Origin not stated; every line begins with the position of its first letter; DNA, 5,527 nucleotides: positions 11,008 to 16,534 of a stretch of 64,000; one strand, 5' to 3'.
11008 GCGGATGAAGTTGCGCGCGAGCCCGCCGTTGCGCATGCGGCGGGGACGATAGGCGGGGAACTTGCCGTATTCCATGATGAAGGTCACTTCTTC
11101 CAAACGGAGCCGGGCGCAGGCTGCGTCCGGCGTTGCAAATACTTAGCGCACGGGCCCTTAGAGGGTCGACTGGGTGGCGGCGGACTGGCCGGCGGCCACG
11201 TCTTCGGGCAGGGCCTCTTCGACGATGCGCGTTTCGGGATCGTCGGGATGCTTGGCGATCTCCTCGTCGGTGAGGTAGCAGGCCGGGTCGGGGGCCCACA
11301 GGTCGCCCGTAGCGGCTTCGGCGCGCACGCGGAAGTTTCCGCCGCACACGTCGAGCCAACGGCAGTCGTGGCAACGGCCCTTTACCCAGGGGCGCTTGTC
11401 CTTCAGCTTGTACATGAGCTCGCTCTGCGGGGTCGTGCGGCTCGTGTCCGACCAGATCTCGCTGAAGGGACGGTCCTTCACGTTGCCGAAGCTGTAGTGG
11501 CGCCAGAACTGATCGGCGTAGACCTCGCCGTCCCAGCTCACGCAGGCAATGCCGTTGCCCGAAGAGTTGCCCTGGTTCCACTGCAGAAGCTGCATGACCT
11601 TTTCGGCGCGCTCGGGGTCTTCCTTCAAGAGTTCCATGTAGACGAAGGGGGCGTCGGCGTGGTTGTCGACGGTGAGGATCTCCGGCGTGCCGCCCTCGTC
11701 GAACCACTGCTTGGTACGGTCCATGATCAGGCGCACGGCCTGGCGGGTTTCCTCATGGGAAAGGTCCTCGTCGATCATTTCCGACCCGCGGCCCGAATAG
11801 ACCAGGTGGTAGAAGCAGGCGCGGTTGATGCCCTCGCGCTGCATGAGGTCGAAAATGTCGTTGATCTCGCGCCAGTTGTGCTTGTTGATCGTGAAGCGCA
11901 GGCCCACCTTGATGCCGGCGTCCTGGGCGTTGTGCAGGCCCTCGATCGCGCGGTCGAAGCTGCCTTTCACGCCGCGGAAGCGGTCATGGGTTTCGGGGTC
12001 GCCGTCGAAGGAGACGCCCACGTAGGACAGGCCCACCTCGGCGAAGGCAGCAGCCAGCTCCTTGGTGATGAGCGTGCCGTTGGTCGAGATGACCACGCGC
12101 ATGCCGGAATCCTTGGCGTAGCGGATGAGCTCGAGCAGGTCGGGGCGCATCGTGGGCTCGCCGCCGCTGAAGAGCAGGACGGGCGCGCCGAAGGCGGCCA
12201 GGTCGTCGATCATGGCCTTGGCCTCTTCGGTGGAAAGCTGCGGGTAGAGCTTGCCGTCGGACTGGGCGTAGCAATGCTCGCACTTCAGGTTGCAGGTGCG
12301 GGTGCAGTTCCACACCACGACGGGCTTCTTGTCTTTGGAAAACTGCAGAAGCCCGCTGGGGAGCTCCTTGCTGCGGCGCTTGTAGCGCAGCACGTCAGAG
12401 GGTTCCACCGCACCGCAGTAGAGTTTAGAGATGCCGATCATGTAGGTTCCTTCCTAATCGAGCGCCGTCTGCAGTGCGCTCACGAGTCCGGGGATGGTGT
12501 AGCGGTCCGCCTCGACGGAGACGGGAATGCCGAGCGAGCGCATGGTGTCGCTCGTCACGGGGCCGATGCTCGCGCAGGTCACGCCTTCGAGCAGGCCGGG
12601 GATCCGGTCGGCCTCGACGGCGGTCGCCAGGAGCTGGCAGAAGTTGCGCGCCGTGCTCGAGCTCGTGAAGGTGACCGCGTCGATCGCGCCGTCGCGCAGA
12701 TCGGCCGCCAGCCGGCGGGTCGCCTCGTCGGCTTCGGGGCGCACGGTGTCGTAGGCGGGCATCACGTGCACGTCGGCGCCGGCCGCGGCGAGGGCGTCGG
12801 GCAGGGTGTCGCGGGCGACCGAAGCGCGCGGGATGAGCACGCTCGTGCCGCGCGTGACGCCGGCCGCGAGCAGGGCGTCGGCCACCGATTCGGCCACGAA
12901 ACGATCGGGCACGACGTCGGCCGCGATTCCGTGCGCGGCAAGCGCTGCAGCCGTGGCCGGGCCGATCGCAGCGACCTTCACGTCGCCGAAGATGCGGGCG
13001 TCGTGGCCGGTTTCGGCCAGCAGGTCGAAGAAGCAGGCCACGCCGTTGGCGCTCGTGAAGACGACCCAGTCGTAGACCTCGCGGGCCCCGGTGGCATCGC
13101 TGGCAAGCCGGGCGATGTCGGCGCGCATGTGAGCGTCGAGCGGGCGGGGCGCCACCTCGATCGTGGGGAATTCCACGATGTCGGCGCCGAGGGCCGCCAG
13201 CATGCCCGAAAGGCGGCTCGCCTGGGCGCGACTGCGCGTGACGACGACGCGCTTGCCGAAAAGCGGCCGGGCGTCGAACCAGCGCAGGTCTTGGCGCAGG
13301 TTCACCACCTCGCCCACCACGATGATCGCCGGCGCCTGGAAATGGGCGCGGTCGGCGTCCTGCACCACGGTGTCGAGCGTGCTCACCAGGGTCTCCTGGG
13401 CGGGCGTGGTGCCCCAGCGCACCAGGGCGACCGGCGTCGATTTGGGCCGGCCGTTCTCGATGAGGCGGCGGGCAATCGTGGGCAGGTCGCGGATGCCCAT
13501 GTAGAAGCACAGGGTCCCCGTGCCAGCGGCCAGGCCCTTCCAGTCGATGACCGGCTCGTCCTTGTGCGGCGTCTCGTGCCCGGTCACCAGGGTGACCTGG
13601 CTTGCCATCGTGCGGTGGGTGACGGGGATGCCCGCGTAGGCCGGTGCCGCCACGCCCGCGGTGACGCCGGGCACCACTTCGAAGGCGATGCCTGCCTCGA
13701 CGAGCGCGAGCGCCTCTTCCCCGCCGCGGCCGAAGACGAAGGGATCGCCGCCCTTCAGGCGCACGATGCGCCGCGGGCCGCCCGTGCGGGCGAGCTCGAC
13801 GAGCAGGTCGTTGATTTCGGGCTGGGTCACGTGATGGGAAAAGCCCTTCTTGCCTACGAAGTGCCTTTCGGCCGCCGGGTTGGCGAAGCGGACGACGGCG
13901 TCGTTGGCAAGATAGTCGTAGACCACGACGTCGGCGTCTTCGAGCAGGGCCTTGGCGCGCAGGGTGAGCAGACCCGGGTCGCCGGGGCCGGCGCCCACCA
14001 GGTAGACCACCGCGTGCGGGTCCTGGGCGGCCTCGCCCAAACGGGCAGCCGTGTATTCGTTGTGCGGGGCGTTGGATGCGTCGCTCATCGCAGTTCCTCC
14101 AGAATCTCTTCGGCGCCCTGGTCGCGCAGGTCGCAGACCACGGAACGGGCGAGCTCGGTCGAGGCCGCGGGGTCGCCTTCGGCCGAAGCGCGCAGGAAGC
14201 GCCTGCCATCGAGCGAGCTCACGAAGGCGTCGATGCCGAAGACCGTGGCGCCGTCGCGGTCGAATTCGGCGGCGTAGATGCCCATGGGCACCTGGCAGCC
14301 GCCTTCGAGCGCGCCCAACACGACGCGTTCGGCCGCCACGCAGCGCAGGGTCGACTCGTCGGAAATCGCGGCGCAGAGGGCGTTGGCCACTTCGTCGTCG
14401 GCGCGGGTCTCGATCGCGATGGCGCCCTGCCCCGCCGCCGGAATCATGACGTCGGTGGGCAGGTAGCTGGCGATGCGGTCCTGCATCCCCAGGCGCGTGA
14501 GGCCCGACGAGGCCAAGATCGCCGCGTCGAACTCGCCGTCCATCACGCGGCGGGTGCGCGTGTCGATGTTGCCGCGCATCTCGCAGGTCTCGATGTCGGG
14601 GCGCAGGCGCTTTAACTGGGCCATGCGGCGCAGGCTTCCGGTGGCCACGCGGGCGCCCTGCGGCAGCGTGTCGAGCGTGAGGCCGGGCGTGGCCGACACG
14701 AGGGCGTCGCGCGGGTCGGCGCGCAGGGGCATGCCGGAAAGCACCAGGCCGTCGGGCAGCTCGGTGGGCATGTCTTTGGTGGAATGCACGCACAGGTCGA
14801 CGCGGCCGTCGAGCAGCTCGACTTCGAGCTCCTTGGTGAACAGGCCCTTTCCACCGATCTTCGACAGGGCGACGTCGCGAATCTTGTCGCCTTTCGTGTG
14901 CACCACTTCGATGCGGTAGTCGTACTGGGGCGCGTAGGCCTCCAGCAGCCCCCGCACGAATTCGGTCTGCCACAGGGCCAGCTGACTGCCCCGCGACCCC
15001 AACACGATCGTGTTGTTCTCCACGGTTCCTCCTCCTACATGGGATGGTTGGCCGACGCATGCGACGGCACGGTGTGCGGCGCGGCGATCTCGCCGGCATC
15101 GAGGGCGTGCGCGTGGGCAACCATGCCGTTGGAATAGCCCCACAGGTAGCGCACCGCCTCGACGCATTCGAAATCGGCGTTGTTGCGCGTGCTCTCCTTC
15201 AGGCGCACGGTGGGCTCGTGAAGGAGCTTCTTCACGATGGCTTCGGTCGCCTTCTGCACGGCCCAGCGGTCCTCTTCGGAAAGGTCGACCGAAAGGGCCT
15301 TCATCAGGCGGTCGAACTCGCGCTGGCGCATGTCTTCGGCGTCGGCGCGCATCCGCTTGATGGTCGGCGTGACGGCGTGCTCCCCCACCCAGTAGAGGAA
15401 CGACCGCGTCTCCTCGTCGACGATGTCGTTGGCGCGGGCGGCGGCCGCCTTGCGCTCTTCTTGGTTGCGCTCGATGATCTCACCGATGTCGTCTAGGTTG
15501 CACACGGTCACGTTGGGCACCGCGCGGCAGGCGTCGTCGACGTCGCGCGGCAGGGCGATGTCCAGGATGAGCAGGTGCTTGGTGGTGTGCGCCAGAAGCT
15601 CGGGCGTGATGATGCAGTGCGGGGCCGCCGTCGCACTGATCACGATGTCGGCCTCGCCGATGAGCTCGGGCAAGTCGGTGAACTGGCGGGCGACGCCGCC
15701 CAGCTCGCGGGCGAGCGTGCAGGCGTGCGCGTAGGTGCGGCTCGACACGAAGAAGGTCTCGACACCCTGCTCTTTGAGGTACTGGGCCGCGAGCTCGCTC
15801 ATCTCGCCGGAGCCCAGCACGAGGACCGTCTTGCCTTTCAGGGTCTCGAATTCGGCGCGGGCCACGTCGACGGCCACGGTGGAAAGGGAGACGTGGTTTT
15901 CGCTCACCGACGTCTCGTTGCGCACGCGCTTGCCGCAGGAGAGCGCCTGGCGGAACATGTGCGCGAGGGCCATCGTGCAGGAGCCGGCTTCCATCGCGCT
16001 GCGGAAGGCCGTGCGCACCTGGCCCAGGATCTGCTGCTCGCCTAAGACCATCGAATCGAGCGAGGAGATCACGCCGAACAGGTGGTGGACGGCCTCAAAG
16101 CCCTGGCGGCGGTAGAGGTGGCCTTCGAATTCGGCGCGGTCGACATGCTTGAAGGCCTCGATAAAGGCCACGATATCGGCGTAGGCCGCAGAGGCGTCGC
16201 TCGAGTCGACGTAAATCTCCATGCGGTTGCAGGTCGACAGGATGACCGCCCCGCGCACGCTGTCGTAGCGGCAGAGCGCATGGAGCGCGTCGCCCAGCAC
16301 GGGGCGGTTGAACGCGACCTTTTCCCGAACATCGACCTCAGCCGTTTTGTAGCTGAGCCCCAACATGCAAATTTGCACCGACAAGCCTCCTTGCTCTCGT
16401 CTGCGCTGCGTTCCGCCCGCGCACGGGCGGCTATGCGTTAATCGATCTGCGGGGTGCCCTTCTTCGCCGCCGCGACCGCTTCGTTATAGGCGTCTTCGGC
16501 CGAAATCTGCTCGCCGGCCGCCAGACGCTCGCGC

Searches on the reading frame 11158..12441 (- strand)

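Call 9: search_protein_families(library=pfam, proteins=[window:11158-12441:-])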
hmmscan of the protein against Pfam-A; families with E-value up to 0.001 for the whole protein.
window:11158-12441:- (427 aa): 3 families
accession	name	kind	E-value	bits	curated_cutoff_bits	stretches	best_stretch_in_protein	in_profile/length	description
PF04055.27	Radical_SAM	-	2.5e-33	116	29.5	1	45-199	2-165/166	Radical SAM superfamily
PF13353.11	Fer4_12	-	8.9e-08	33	22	1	47-152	12-120/137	4Fe-4S single cluster domain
PF13186.11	SPASM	-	8.4e-07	29.6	21.5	1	298-360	7-66/67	Iron-sulfur cluster-binding domain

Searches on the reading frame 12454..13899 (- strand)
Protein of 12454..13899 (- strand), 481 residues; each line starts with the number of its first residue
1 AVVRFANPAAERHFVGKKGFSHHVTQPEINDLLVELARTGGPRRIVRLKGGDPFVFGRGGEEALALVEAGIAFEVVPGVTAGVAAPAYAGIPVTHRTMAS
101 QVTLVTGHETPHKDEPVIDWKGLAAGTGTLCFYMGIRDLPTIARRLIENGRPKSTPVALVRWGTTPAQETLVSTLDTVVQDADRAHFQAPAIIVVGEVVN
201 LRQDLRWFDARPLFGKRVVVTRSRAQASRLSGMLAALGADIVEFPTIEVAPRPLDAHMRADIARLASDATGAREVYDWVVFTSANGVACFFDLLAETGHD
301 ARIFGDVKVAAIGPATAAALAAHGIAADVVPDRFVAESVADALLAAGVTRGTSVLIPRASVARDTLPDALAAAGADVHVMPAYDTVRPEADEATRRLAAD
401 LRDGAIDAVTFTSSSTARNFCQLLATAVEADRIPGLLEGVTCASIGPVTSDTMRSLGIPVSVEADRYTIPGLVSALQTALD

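Call 9: search_protein_families(library=pfam, proteins=[window:12454-13899:-])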
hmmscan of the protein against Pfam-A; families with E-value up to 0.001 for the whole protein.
window:12454-13899:- (481 aa): 2 families
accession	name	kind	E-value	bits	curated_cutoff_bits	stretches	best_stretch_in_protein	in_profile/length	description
PF02602.20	HEM4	-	1.2e-62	211.5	27.5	1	229-473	2-230/231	Uroporphyrinogen-III synthase HemD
PF00590.25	TP_methylase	-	8.7e-32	111.2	27.8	1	20-177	58-210/212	Tetrapyrrole (Corrin/Porphyrin) Methylases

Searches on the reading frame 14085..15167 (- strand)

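Call 9: search_protein_families(library=pfam, proteins=[window:14085-15167:-])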
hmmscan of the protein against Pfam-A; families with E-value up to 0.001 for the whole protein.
window:14085-15167:- (360 aa): 2 families
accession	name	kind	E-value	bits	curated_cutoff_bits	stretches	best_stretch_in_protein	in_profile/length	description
PF01379.25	Porphobil_deam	-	5.2e-79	265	22.1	1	54-260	1-204/207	Porphobilinogen deaminase, dipyromethane cofactor binding domain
PF03900.20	Porphobil_deamC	-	3.8e-10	40.4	26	1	275-344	2-69/74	Porphobilinogen deaminase, C-terminal domain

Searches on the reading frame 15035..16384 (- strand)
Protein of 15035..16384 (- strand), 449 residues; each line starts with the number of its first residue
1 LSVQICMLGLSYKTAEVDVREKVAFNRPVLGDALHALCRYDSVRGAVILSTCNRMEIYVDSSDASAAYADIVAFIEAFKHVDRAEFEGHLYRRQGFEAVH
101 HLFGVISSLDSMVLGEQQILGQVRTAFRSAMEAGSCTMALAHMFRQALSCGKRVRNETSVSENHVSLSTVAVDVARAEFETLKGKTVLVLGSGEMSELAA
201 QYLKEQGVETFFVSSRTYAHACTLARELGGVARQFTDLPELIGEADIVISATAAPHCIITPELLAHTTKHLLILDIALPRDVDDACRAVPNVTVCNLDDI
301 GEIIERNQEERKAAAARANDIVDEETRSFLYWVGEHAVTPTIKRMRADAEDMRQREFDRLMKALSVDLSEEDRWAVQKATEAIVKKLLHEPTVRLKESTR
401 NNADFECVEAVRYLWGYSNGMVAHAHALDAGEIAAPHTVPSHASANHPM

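Call 9: search_protein_families(library=pfam, proteins=[window:15035-16384:-])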
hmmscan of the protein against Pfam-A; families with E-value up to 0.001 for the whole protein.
window:15035-16384:- (449 aa): 5 families
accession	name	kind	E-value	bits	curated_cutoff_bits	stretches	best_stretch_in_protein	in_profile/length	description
PF05201.20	GlutR_N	-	6.2e-51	172.6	27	1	8-158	1-151/151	Glutamyl-tRNAGlu reductase, N-terminal domain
PF01488.26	Shikimate_DH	-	5.8e-34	117.6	24.3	1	174-303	2-138/138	Shikimate / quinate 5-dehydrogenase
PF00745.25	GlutR_dimer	-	9.1e-26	90.5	22.9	1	318-416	2-98/99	Glutamyl-tRNAGlu reductase, dimerisation domain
PF02826.25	2-Hacid_dh_C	-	2.8e-05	24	25.1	1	176-276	28-126/178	D-isomer specific 2-hydroxyacid dehydrogenase, NAD binding domain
PF13241.12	NAD_binding_7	-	0.00098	20.1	22.1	0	182-255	5-72/104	Putative NAD(P)-binding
